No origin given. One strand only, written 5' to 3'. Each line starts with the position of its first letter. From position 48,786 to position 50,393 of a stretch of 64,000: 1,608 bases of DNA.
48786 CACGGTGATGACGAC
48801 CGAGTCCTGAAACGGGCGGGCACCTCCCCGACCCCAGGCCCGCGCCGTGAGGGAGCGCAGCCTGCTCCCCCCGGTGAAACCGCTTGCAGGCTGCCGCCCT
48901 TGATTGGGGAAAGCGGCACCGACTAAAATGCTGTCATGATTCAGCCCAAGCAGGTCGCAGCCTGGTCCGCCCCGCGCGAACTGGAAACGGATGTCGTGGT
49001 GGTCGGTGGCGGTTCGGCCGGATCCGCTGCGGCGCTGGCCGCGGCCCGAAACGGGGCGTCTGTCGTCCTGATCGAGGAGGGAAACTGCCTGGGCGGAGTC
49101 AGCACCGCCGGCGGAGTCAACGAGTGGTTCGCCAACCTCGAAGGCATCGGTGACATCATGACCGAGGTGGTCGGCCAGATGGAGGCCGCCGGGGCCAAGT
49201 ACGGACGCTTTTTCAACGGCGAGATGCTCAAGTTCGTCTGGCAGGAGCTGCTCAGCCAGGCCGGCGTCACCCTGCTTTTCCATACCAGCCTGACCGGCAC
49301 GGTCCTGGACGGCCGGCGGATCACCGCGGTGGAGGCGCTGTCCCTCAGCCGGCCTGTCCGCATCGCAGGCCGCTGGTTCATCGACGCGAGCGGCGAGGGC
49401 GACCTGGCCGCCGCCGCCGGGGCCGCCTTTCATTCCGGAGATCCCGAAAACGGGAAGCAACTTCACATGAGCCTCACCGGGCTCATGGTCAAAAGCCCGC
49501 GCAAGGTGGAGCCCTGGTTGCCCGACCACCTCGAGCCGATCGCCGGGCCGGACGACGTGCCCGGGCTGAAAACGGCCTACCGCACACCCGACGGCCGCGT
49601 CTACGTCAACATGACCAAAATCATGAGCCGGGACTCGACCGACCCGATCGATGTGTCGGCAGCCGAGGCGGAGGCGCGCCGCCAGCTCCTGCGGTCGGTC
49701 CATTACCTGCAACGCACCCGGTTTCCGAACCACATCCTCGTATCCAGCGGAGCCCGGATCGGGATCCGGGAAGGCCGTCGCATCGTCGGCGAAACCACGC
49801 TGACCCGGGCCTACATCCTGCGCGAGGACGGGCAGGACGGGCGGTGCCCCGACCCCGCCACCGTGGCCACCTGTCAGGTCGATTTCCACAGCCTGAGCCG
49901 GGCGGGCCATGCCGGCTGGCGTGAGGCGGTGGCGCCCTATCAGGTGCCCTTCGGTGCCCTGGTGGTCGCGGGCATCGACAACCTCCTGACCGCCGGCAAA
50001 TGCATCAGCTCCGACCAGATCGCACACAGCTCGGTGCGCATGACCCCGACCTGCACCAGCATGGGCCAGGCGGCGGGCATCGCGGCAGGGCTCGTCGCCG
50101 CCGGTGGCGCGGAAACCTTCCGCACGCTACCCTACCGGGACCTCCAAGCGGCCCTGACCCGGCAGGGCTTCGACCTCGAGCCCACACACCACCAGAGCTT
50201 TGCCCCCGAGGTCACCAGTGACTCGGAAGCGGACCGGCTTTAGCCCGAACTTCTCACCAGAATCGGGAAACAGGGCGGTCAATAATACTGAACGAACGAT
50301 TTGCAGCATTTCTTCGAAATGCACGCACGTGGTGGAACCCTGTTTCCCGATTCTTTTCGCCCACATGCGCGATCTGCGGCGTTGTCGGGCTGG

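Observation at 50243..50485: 243-bp inverted-repeat-bounded, heavily structured element fills a convergent spacer and founds a dispersed repeat family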

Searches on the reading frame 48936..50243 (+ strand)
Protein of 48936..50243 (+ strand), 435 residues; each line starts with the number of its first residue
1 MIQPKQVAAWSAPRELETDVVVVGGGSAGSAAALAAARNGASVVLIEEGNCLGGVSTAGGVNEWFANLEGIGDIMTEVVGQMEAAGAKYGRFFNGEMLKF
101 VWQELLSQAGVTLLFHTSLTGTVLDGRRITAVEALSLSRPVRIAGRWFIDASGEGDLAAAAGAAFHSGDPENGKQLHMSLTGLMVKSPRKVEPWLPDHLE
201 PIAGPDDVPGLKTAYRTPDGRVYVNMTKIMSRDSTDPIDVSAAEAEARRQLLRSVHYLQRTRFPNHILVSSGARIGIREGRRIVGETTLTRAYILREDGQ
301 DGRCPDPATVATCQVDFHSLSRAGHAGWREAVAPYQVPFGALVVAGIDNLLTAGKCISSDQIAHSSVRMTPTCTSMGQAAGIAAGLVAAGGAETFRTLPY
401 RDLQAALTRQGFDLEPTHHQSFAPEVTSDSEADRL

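Call 17: search_protein_families(library=pfam, proteins=[window:48936-50243:+])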
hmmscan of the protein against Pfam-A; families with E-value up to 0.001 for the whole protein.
window:48936-50243:+ (435 aa): 8 families
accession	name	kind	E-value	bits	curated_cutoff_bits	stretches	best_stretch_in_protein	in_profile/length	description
PF12831.13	FAD_oxidored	-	2.1e-86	291.2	27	1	19-407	1-416/416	FAD dependent oxidoreductase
PF01266.30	DAO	-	7.5e-09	36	27.9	1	19-57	1-40/353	FAD dependent oxidoreductase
PF07992.20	Pyr_redox_2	-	2.6e-07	30.8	26.1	1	19-54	2-38/291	Pyridine nucleotide-disulphide oxidoreductase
PF01134.28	GIDA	-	1.7e-06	27.8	22.1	1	19-49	1-32/391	Glucose inhibited division protein A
PF03486.20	HI0933_like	-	4.4e-06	26.7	50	1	19-102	2-87/244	HI0933-like protein Rossmann domain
PF01946.23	Thi4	-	8.4e-06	25.6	26.2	1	16-61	16-62/235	Thi4 family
PF13450.12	NAD_binding_8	-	8.8e-06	26.3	21.9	1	22-57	1-36/68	NAD(P)-binding Rossmann-like domain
PF00890.30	FAD_binding_2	-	2.3e-05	24.2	20.4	1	19-58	1-40/414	FAD binding domain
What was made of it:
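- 48936..50243 (+): Flanking gene: FAD-dependent oxidoreductase (PF12831). Call 17.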

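Call 18: find_encoding_contigs(protein=window:48936-50243:+, flank=10000, max_places=10)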
Protein window:48936-50243:+ (435 aa): no gene with exactly this product is on record in the collection.

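Call 23: find_homologous_proteins(query=window:48936-50243:+, max_evalue=1e-30)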
Query window:48936-50243:+ (435 aa): 930 proteins with E <= 1e-30 among 8000 candidates; the best 120 are listed.
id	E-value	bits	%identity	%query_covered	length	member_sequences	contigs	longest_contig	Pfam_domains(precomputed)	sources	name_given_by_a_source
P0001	4.1e-288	973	100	100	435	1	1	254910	PF01946.24,PF01266.31,PF13450.13,PF00890.31,PF07992.21,PF03486.21,PF01134.29,PF12831.14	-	-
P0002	5.1e-148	512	56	89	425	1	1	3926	PF01266.31,PF13450.13,PF00890.31,PF07992.21,PF01134.29,PF12831.14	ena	-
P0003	5.1e-146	505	53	89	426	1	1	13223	PF01266.31,PF13450.13,PF00890.31,PF07992.21,PF01134.29,PF12831.14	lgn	-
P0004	5.1e-144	498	55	96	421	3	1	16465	PF01946.24,PF01266.31,PF13450.13,PF00890.31,PF07992.21,PF00070.34,PF03486.21,PF01134.29,PF12831.14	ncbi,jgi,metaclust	metaclust:\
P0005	1.3e-143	497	55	96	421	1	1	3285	PF01946.24,PF01266.31,PF13450.13,PF00890.31,PF07992.21,PF00070.34,PF01134.29,PF12831.14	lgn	-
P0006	1.6e-143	497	54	89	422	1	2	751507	PF01266.31,PF07992.21,PF01134.29,PF12831.14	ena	-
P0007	2.0e-143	496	55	95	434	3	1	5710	PF01266.31,PF13450.13,PF00890.31,PF07992.21,PF03486.21,PF01134.29,PF12831.14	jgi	jgi:hypothetical protein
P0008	2.7e-143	496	55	97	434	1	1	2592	PF01266.31,PF13450.13,PF00890.31,PF07992.21,PF03486.21,PF01134.29,PF12831.14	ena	-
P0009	4.9e-143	495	54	96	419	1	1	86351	PF01266.31,PF13450.13,PF00890.31,PF07992.21,PF04820.21,PF01134.29,PF12831.14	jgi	jgi:hypothetical protein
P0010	1.1e-142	494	54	96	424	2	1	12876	PF01266.31,PF13450.13,PF07992.21,PF01134.29,PF12831.14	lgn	-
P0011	2.7e-142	493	57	94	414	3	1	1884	PF01266.31,PF13450.13,PF00890.31,PF07992.21,PF00070.34,PF01134.29,PF12831.14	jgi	-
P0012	3.4e-142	492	55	94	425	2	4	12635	PF01266.31,PF13450.13,PF00890.31,PF07992.21,PF03486.21,PF01134.29,PF12831.14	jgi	jgi:hypothetical protein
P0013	6.4e-142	492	54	89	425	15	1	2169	PF01266.31,PF13450.13,PF00890.31,PF07992.21,PF01134.29,PF12831.14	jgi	jgi:hypothetical protein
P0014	8.4e-142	491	52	90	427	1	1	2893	PF01946.24,PF01266.31,PF13450.13,PF00890.31,PF07992.21,PF12831.14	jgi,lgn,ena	-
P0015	1.0e-141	491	55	95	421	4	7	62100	PF01266.31,PF13450.13,PF00890.31,PF07992.21,PF12831.14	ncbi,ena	-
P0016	1.9e-140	487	55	94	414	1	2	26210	PF01266.31,PF13450.13,PF00890.31,PF07992.21,PF04820.21,PF01134.29,PF12831.14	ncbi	-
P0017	2.5e-140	486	54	88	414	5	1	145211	PF01266.31,PF13450.13,PF00890.31,PF07992.21,PF00070.34,PF03486.21,PF05834.19,PF01134.29,PF12831.14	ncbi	-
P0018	3.7e-140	486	56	95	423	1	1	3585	PF01266.31,PF13450.13,PF00890.31,PF07992.21,PF03486.21,PF01134.29,PF12831.14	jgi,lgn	jgi:hypothetical protein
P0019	1.4e-139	484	54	95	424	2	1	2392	PF01266.31,PF13450.13,PF00890.31,PF07992.21,PF03486.21,PF01134.29,PF12831.14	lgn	-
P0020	3.4e-139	483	55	95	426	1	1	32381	PF01266.31,PF00890.31,PF07992.21,PF00070.34,PF04820.21,PF01134.29,PF01494.26,PF12831.14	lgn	-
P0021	4.7e-139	482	55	94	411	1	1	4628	PF01946.24,PF01266.31,PF13450.13,PF00890.31,PF07992.21,PF01134.29,PF12831.14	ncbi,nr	ncbi:MAG: FAD-dependent oxidoreductase [Anaerolineae bacterium]|nr:FAD-dependent oxidoreductase [Ana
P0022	1.1e-138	481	53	89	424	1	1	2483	PF01266.31,PF13450.13,PF00890.31,PF07992.21,PF00070.34,PF01134.29,PF12831.14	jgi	jgi:glycine/D-amino acid oxidase-like deaminating enzyme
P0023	1.2e-138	481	55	94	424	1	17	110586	PF01266.31,PF00890.31,PF12831.14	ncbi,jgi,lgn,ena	-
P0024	1.3e-138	481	56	94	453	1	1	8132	PF01946.24,PF01266.31,PF13450.13,PF00890.31,PF07992.21,PF01134.29,PF12831.14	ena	-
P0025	1.6e-138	480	54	94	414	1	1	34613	PF01266.31,PF00890.31,PF07992.21,PF01134.29,PF12831.14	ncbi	-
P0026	2.8e-138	480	54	89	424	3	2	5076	PF01946.24,PF01266.31,PF13450.13,PF00890.31,PF07992.21,PF00070.34,PF03486.21,PF01134.29,PF12831.14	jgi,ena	jgi:glycine/D-amino acid oxidase-like deaminating enzyme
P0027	3.6e-138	479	53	97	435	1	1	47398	PF01946.24,PF01266.31,PF13450.13,PF00890.31,PF07992.21,PF01134.29,PF12831.14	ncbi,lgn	-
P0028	9.5e-138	478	56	89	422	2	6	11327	PF01266.31,PF00890.31,PF07992.21,PF00070.34,PF12831.14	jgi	jgi:glycine/D-amino acid oxidase-like deaminating enzyme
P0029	1.3e-137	477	53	95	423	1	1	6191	PF01946.24,PF01266.31,PF13450.13,PF00890.31,PF07992.21,PF00070.34,PF03486.21,PF01134.29,PF12831.14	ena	-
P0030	1.3e-137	477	52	95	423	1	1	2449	PF01266.31,PF13450.13,PF00890.31,PF07992.21,PF01134.29,PF12831.14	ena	-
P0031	2.0e-137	477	52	98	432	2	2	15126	PF01946.24,PF01266.31,PF13450.13,PF00890.31,PF07992.21,PF01134.29,PF12831.14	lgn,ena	-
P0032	7.5e-137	475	53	89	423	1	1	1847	PF01266.31,PF13450.13,PF00890.31,PF07992.21,PF01134.29,PF12831.14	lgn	-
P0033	8.6e-137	475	55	95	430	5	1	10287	PF01266.31,PF13450.13,PF00890.31,PF07992.21,PF00070.34,PF01134.29,PF12831.14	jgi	jgi:glycine/D-amino acid oxidase-like deaminating enzyme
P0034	9.2e-137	475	55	95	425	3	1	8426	PF01266.31,PF13450.13,PF00890.31,PF07992.21,PF03486.21,PF01134.29,PF12831.14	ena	-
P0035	1.0e-136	474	53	96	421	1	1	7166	PF01946.24,PF01266.31,PF13450.13,PF00890.31,PF01134.29,PF12831.14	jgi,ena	-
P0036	1.6e-136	474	53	97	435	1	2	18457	PF01946.24,PF01266.31,PF13450.13,PF00890.31,PF07992.21,PF03486.21,PF01134.29,PF12831.14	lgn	-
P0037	1.7e-136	474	53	95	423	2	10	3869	PF01946.24,PF01266.31,PF13450.13,PF00890.31,PF07992.21,PF00070.34,PF03486.21,PF01134.29,PF12831.14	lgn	-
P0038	1.8e-136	474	54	95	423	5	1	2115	PF01946.24,PF01266.31,PF13450.13,PF00890.31,PF07992.21,PF00070.34,PF03486.21,PF01134.29,PF12831.14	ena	-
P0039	2.5e-136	473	53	94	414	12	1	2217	PF01266.31,PF13450.13,PF00890.31,PF07992.21,PF01134.29,PF12831.14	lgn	-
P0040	2.9e-136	473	52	96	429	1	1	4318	PF01266.31,PF13450.13,PF00890.31,PF07992.21,PF03486.21,PF01134.29,PF12831.14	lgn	-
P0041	3.0e-136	473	53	94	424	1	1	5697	PF01946.24,PF01266.31,PF13450.13,PF00890.31,PF07992.21,PF00070.34,PF12831.14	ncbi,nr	ncbi:MAG: FAD-dependent oxidoreductase [Armatimonadota bacterium]|nr:FAD-dependent oxidoreductase [A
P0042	3.2e-136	473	53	95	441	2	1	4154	PF01266.31,PF13450.13,PF00890.31,PF07992.21,PF03486.21,PF01134.29,PF12831.14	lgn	-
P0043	5.5e-136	472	54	88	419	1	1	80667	PF01266.31,PF13450.13,PF07992.21,PF12831.14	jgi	-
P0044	1.2e-135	471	55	95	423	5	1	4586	PF01266.31,PF13450.13,PF00890.31,PF07992.21,PF03486.21,PF01134.29,PF12831.14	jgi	jgi:glycine/D-amino acid oxidase-like deaminating enzyme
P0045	1.6e-135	470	54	94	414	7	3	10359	PF01266.31,PF13450.13,PF00890.31,PF01134.29,PF12831.14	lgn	-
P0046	1.7e-135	470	52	90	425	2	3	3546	PF01266.31,PF00890.31,PF07992.21,PF01134.29,PF12831.14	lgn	-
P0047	1.7e-135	470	54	96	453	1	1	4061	PF01266.31,PF07992.21,PF12831.14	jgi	-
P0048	2.1e-135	470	55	91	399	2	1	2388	PF01266.31,PF12831.14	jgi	jgi:hypothetical protein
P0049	6.5e-135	468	53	89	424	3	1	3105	PF01266.31,PF13450.13,PF00890.31,PF07992.21,PF00070.34,PF01134.29,PF12831.14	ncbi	-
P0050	7.5e-135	468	54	97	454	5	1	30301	PF01946.24,PF01266.31,PF13450.13,PF00890.31,PF07992.21,PF01134.29,PF12831.14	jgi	-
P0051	1.4e-134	467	53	96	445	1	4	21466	PF01266.31,PF13450.13,PF00890.31,PF07992.21,PF12831.14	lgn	-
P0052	2.9e-134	466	53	95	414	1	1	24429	PF01266.31,PF13450.13,PF00890.31,PF07992.21,PF01134.29,PF12831.14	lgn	-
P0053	3.7e-134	466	55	96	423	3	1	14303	PF01266.31,PF13450.13,PF07992.21,PF01134.29,PF12831.14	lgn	-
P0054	4.2e-134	466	52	95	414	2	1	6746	PF01266.31,PF13450.13,PF00890.31,PF07992.21,PF00070.34,PF12831.14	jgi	jgi:hypothetical protein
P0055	4.3e-134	466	55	89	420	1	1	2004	PF01266.31,PF00890.31,PF12831.14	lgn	-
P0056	7.0e-134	465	54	90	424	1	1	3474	PF01266.31,PF13450.13,PF00890.31,PF07992.21,PF03486.21,PF01134.29,PF12831.14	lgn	-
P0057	7.7e-134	465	55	90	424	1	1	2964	PF01266.31,PF13450.13,PF00890.31,PF07992.21,PF01134.29,PF12831.14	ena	-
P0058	8.5e-134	465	52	95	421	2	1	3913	PF01946.24,PF01266.31,PF13450.13,PF00890.31,PF07992.21,PF01134.29,PF12831.14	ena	-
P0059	1.0e-133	465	53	96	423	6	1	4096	PF01266.31,PF13450.13,PF00890.31,PF07992.21,PF01134.29,PF12831.14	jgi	jgi:hypothetical protein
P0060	1.1e-133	464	53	90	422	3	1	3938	PF01266.31,PF13450.13,PF00890.31,PF07992.21,PF00070.34,PF01134.29,PF12831.14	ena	-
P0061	1.7e-133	464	52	88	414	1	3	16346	PF01266.31,PF13450.13,PF00890.31,PF07992.21,PF00070.34,PF01134.29,PF12831.14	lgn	-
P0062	1.9e-133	464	53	97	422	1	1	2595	PF01266.31,PF00890.31,PF07992.21,PF12831.14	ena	-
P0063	1.9e-133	464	53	95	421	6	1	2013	PF01266.31,PF13450.13,PF00890.31,PF07992.21,PF01134.29,PF12831.14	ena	-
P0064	2.0e-133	464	53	89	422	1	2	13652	PF01266.31,PF13450.13,PF00890.31,PF07992.21,PF00070.34,PF01134.29,PF12831.14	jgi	jgi:glycine/D-amino acid oxidase-like deaminating enzyme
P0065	2.3e-133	463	51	89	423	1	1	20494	PF01266.31,PF13450.13,PF00890.31,PF07992.21,PF01134.29,PF12831.14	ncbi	-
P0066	2.6e-133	463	52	88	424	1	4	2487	PF01266.31,PF00890.31,PF07992.21,PF12831.14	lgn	-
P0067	2.7e-133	463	52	95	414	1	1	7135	PF01266.31,PF13450.13,PF00890.31,PF07992.21,PF00070.34,PF01134.29,PF12831.14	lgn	-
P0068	3.0e-133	463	54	97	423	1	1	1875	PF01266.31,PF00890.31,PF01134.29,PF12831.14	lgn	-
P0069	3.8e-133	463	53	89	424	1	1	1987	PF01266.31,PF13450.13,PF00890.31,PF07992.21,PF01134.29,PF12831.14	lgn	-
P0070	3.9e-133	463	52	90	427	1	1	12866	PF01946.24,PF01266.31,PF13450.13,PF00890.31,PF12831.14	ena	-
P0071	4.2e-133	462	52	88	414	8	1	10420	PF01266.31,PF13450.13,PF00890.31,PF07992.21,PF01134.29,PF12831.14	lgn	-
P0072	4.6e-133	462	53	96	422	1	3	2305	PF01946.24,PF01266.31,PF13450.13,PF00890.31,PF07992.21,PF01134.29,PF12831.14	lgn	-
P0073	5.7e-133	462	52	89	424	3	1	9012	PF01266.31,PF13450.13,PF00890.31,PF07992.21,PF03486.21,PF01134.29,PF12831.14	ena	-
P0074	1.6e-132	461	53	95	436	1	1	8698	PF01946.24,PF01266.31,PF13450.13,PF00890.31,PF07992.21,PF01134.29,PF12831.14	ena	-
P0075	2.1e-132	460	52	89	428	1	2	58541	PF01266.31,PF13450.13,PF00890.31,PF07992.21,PF01134.29,PF12831.14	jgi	jgi:hypothetical protein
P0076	3.0e-132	460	53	94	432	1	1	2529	PF01946.24,PF01266.31,PF13450.13,PF00890.31,PF07992.21,PF03486.21,PF01134.29,PF12831.14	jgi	jgi:hypothetical protein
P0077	3.1e-132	460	52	89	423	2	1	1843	PF01266.31,PF13450.13,PF00890.31,PF07992.21,PF12831.14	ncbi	-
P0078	3.2e-132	460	50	95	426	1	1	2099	PF01266.31,PF13450.13,PF00890.31,PF07992.21,PF03486.21,PF01134.29,PF12831.14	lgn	-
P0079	4.6e-132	459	53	94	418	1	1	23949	PF01266.31,PF00890.31,PF07992.21,PF12831.14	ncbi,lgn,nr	ncbi:MAG: FAD-dependent oxidoreductase [Anaerolineae bacterium]|nr:FAD-dependent oxidoreductase [Ana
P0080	1.0e-131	458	51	96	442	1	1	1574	PF01946.24,PF01266.31,PF13450.13,PF00890.31,PF07992.21,PF01134.29,PF12831.14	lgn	-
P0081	1.7e-131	457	54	91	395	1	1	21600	PF12831.14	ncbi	ncbi:MAG: FAD-dependent oxidoreductase, partial [Anaerolineae bacterium]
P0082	2.3e-131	457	52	98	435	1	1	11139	PF01266.31,PF00890.31,PF07992.21,PF12831.14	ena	-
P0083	2.7e-131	457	53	96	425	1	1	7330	PF01266.31,PF13450.13,PF00890.31,PF07992.21,PF01134.29,PF12831.14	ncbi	-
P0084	3.4e-131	456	52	96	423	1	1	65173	PF01946.24,PF01266.31,PF13450.13,PF00890.31,PF07992.21,PF01134.29,PF12831.14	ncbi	-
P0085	5.3e-131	456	52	96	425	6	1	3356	PF01266.31,PF13450.13,PF00890.31,PF07992.21,PF01134.29,PF12831.14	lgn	-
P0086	6.0e-131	455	51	95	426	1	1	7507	PF01266.31,PF00890.31,PF07992.21,PF12831.14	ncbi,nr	ncbi:MAG: FAD-dependent oxidoreductase [Puniceicoccaceae bacterium]|nr:MAG: FAD-dependent oxidoreduc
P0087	6.4e-131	455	52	94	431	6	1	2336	PF00890.31,PF07992.21,PF12831.14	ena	-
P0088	6.7e-131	455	52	89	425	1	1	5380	PF01266.31,PF13450.13,PF00890.31,PF07992.21,PF00070.34,PF03486.21,PF01134.29,PF12831.14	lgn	-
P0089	7.8e-131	455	51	96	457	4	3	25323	PF01266.31,PF13450.13,PF00890.31,PF01134.29,PF12831.14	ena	-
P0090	8.2e-131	455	52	94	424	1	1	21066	PF01266.31,PF00890.31,PF07992.21,PF12831.14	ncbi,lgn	-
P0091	4.0e-130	453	51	98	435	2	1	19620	PF01266.31,PF13450.13,PF00890.31,PF01134.29,PF12831.14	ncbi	ncbi:MAG: FAD-dependent oxidoreductase [Phycisphaerae bacterium]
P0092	6.1e-130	452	51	89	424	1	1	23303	PF01266.31,PF13450.13,PF00890.31,PF07992.21,PF03486.21,PF01134.29,PF12831.14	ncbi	-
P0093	6.6e-130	452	53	96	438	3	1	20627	PF01266.31,PF13450.13,PF00890.31,PF07992.21,PF01134.29,PF12831.14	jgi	-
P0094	8.0e-130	452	52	95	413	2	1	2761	PF01266.31,PF13450.13,PF00890.31,PF07992.21,PF01134.29,PF12831.14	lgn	-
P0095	1.5e-129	451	52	96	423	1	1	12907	PF01266.31,PF13450.13,PF07992.21,PF01134.29,PF12831.14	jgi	jgi:hypothetical protein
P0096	2.7e-129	450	52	89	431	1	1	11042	PF01266.31,PF13450.13,PF00890.31,PF07992.21,PF00070.34,PF03486.21,PF01134.29,PF12831.14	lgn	-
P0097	2.7e-129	450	52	95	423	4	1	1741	PF01266.31,PF13450.13,PF00890.31,PF07992.21,PF01134.29,PF12831.14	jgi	jgi:hypothetical protein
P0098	5.8e-129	449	52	97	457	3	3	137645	PF01266.31,PF13450.13,PF00890.31,PF07992.21,PF03486.21,PF12831.14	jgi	jgi:hypothetical protein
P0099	5.9e-129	449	50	88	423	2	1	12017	PF01266.31,PF07992.21,PF12831.14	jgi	-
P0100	6.8e-129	449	52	94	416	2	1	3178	PF01266.31,PF13450.13,PF00890.31,PF07992.21,PF01134.29,PF12831.14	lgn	-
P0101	6.8e-129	449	52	89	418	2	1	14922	PF01266.31,PF13450.13,PF00890.31,PF07992.21,PF00070.34,PF03486.21,PF01134.29,PF12831.14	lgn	-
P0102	8.8e-129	448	51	90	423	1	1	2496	PF01266.31,PF13450.13,PF00890.31,PF07992.21,PF12831.14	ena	-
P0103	1.1e-128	448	52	89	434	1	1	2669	PF01266.31,PF12831.14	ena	-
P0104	1.2e-128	448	51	90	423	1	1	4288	PF01266.31,PF13450.13,PF07992.21,PF12831.14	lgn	-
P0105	1.4e-128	448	50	90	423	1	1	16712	PF01266.31,PF13450.13,PF07992.21,PF12831.14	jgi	jgi:hypothetical protein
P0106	2.0e-128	447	51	97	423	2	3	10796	PF01266.31,PF13450.13,PF00890.31,PF07992.21,PF01134.29,PF12831.14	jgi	jgi:hypothetical protein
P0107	2.0e-128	447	50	90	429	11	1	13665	PF01266.31,PF13450.13,PF00890.31,PF07992.21,PF01134.29,PF12831.14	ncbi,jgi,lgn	jgi:hypothetical protein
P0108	2.6e-128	447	51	89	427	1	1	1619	PF01266.31,PF13450.13,PF00890.31,PF07992.21,PF04820.21,PF01134.29,PF12831.14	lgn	-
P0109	3.5e-128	446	48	90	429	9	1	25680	PF01266.31,PF13450.13,PF00890.31,PF07992.21,PF01134.29,PF12831.14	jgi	jgi:ribulose 1,5-bisphosphate synthetase/thiazole synthase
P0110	3.6e-128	446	53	95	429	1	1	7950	PF13450.13,PF07992.21,PF03486.21,PF01134.29,PF12831.14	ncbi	-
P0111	4.4e-128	446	50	90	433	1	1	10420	PF01266.31,PF13450.13,PF00890.31,PF07992.21,PF03486.21,PF01134.29,PF12831.14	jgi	jgi:hypothetical protein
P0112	4.8e-128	446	50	89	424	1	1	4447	PF01266.31,PF13450.13,PF00890.31,PF12831.14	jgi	jgi:hypothetical protein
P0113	6.3e-128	445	51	90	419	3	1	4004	PF01266.31,PF13450.13,PF00890.31,PF01134.29,PF12831.14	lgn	-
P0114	7.3e-128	445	50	95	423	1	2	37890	PF01266.31,PF13450.13,PF00890.31,PF07992.21,PF01134.29,PF12831.14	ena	-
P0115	8.0e-128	445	51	97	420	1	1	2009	PF01266.31,PF13450.13,PF00890.31,PF01134.29,PF12831.14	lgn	-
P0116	9.0e-128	445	51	97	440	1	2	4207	PF01946.24,PF01266.31,PF13450.13,PF00890.31,PF07992.21,PF01134.29,PF12831.14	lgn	-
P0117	1.4e-127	444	51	94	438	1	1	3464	PF01266.31,PF00890.31,PF07992.21,PF00070.34,PF12831.14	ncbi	-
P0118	1.4e-127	444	52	88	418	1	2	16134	PF01266.31,PF07992.21,PF12831.14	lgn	-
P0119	1.5e-127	444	50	89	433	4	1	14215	PF01266.31,PF13450.13,PF00890.31,PF07992.21,PF00070.34,PF01134.29,PF12831.14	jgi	jgi:ribulose 1,5-bisphosphate synthetase/thiazole synthase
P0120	1.5e-127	444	52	97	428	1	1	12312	PF01266.31,PF13450.13,PF00890.31,PF07992.21,PF01134.29,PF12831.14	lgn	-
